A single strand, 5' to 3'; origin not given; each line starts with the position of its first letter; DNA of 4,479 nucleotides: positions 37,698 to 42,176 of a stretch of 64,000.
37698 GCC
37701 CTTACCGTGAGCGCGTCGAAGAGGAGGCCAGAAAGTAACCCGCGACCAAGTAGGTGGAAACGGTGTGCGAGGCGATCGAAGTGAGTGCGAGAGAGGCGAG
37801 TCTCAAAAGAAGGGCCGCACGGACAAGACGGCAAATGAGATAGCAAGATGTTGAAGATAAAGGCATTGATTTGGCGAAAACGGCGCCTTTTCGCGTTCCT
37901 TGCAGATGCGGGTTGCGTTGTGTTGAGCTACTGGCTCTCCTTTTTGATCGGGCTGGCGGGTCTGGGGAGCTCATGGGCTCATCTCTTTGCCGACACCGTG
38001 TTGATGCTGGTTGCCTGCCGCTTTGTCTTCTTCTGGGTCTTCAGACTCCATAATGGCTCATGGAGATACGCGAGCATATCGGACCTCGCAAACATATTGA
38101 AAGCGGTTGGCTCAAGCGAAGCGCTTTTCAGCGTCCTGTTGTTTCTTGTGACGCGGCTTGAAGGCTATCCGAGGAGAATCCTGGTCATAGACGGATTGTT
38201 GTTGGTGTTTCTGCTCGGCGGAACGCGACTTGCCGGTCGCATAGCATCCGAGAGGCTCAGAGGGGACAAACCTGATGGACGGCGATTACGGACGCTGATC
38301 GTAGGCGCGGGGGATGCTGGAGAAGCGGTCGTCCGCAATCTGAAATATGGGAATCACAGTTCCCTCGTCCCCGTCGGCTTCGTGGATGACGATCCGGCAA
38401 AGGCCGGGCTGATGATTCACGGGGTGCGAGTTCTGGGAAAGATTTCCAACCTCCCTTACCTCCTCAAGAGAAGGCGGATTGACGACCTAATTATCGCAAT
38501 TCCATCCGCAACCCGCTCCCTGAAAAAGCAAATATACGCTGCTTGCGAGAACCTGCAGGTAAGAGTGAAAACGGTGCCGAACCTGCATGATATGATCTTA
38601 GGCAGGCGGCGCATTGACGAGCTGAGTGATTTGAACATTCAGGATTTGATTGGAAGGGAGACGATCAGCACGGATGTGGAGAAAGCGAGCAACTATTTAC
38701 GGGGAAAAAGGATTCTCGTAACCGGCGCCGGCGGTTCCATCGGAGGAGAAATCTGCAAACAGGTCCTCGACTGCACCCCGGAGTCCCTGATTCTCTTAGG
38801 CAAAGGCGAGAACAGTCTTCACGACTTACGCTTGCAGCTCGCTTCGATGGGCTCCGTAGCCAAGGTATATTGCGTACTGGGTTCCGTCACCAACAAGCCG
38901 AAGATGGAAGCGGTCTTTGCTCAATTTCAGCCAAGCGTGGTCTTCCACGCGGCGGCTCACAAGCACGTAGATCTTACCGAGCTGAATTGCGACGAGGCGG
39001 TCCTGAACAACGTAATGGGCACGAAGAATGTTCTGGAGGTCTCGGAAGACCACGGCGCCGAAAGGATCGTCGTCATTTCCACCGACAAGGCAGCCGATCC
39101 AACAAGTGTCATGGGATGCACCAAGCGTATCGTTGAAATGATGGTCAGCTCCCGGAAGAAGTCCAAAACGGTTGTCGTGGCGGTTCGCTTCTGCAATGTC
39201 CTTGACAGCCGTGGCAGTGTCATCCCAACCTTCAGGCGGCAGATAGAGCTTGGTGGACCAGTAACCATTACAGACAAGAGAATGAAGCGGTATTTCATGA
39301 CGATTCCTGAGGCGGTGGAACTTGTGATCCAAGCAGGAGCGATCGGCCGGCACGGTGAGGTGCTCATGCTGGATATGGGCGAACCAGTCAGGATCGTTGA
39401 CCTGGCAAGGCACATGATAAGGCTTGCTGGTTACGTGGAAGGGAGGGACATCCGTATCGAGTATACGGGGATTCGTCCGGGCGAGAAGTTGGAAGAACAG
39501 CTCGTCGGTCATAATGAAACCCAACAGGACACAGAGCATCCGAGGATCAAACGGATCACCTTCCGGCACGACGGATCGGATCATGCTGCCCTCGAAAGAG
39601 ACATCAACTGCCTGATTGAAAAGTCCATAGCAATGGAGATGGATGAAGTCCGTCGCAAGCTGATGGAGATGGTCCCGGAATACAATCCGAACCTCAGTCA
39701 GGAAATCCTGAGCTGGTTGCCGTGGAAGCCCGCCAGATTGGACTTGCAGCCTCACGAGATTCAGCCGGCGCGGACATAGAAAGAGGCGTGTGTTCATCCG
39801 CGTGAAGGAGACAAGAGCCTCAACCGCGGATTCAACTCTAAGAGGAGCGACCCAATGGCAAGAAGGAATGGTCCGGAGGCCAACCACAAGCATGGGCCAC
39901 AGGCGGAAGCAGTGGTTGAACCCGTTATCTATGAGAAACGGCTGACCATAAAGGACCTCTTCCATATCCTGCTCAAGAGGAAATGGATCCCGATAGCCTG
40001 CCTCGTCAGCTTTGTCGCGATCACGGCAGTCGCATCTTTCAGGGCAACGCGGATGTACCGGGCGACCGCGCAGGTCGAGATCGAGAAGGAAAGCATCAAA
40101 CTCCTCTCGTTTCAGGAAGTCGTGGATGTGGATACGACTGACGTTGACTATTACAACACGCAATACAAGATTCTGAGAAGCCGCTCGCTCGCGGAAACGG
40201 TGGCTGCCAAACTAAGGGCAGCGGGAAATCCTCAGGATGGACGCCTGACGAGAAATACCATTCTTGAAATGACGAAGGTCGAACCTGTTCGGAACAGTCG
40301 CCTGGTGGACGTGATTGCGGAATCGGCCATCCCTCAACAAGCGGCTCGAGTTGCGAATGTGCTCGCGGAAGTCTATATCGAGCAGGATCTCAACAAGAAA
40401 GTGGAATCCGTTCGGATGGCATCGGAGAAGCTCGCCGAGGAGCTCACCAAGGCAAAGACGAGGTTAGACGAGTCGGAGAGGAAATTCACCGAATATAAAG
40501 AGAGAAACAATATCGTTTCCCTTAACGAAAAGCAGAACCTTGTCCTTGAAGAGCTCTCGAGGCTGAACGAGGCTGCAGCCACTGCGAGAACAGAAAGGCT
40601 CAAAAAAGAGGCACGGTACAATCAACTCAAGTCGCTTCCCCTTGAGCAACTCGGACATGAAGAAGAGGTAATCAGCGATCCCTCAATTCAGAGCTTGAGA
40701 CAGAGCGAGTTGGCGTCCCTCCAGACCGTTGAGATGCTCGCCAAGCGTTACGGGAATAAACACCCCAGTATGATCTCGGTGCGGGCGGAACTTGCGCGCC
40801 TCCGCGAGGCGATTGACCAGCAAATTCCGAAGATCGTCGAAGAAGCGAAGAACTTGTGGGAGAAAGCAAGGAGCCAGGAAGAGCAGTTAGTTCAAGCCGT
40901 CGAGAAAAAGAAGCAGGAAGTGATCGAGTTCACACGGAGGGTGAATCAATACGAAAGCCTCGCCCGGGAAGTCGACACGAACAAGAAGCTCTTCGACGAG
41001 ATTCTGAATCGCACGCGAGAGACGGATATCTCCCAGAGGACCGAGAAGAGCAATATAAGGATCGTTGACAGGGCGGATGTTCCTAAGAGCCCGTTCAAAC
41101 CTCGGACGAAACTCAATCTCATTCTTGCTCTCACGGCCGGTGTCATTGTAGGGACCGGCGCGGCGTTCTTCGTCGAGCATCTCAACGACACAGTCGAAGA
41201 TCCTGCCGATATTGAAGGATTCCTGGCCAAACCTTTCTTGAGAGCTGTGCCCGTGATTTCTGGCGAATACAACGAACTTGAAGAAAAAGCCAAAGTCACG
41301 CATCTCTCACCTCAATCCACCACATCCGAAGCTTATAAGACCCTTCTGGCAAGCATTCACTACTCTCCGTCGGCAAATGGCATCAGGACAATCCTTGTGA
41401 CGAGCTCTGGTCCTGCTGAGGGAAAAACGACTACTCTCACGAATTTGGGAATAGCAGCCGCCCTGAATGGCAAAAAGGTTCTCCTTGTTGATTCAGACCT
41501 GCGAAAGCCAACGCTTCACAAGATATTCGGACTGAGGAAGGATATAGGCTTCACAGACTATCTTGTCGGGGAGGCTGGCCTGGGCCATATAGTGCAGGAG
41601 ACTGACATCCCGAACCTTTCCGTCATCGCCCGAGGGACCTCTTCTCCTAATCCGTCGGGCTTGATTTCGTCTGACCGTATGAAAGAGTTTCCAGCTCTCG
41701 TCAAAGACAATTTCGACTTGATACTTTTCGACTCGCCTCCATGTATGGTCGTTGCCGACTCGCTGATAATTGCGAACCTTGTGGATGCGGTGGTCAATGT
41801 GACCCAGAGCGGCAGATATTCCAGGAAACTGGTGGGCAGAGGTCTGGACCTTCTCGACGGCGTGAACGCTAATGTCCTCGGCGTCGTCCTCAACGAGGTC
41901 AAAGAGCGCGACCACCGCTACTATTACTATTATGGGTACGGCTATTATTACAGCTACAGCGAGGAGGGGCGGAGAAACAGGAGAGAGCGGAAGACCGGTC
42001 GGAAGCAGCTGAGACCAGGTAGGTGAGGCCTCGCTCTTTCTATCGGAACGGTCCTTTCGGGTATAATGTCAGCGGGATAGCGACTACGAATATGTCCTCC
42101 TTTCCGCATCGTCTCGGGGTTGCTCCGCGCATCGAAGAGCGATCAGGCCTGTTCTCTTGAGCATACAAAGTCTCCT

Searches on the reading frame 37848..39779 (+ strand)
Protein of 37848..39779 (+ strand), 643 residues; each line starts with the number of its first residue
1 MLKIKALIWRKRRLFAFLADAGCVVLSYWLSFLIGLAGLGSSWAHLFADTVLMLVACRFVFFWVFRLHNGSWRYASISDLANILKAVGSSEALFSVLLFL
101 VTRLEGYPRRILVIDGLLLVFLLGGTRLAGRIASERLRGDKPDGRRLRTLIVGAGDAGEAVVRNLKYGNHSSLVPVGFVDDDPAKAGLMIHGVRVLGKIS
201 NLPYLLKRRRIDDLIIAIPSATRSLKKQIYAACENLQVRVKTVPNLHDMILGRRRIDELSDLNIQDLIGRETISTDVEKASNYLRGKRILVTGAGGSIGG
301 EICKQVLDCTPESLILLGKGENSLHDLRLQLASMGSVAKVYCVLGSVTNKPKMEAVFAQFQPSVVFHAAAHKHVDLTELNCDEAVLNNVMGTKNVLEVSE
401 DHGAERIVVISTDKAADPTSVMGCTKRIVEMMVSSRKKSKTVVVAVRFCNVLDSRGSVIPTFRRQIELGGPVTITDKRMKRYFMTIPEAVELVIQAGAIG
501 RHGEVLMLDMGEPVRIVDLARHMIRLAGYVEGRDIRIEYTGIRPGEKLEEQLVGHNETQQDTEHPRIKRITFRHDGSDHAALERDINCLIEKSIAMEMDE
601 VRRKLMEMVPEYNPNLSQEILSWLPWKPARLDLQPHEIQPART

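Call 28: search_protein_families(library=pfam, proteins=[window:37848-39779:+], max_evalue=0.00001)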
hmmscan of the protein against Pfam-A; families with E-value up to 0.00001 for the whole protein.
window:37848-39779:+ (643 aa): 7 families
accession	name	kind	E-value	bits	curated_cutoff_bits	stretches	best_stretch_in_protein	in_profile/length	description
PF02719.21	Polysacc_synt_2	-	1.1e-105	353.5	20.2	1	289-570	1-291/293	Polysaccharide biosynthesis protein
PF01370.27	Epimerase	-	5e-21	75.7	20.9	1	289-499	1-227/240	NAD dependent epimerase/dehydratase family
PF13727.12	CoA_binding_3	-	2.9e-14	53.9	25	1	71-244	8-175/175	CoA-binding domain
PF16363.11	GDP_Man_Dehyd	-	2e-11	44.4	27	1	290-413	1-130/332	GDP-mannose 4,6 dehydratase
PF04321.23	RmlD_sub_bind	-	2.6e-11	43.6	27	1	288-456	2-156/287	RmlD substrate binding domain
PF01073.25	3Beta_HSD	-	4.9e-09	36.1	22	1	290-418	1-122/280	3-beta hydroxysteroid dehydrogenase/isomerase family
PF13460.12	NAD_binding_10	-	1.8e-06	28.4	27.2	1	293-418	1-104/184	NAD(P)H-binding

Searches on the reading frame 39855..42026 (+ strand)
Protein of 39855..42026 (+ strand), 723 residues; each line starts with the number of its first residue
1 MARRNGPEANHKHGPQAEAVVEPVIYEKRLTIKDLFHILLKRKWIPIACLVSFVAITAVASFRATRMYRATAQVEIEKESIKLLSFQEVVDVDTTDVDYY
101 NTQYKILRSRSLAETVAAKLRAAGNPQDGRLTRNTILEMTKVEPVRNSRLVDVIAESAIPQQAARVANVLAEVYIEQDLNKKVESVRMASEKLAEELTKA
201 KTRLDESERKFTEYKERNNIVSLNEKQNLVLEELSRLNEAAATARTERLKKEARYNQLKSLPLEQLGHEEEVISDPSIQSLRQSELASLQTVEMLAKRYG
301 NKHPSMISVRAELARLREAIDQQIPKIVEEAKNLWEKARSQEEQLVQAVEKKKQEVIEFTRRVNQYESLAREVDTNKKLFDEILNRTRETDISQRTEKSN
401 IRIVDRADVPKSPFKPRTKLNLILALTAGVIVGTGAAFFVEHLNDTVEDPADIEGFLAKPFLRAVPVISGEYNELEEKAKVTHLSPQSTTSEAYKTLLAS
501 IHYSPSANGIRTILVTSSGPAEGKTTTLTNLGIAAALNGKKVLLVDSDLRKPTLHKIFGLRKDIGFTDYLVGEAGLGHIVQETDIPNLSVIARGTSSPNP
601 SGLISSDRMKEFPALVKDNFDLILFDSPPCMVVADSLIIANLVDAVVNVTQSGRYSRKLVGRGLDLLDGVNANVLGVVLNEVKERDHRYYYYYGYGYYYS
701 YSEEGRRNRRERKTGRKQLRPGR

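Call 26: find_encoding_contigs(protein=window:39855-42026:+, flank=500, max_places=3)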
Protein window:39855-42026:+ (723 aa): no gene with exactly this product is on record in the collection.

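Call 28: search_protein_families(library=pfam, proteins=[window:39855-42026:+], max_evalue=0.00001)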
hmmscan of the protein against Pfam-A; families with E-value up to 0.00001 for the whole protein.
window:39855-42026:+ (723 aa): 5 families
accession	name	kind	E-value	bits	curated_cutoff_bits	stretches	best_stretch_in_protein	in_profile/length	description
PF13807.11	GNVR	-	1.2e-15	57.6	27.7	1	369-439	9-79/82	G-rich domain on putative tyrosine kinase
PF02706.20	Wzz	-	7.2e-11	42.7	25.5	1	30-120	3-91/91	Chain length determinant protein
PF01656.29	CbiA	-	1.9e-09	38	25.4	1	516-687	4-88/125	CobQ/CobB/MinD/ParA nucleotide binding domain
PF13614.12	AAA_31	-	3e-09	37.5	27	1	522-652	13-149/177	AAA domain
PF10609.15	ParA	-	3.4e-08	33.7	27.1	1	512-680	5-173/246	NUBPL iron-transfer P-loop NTPase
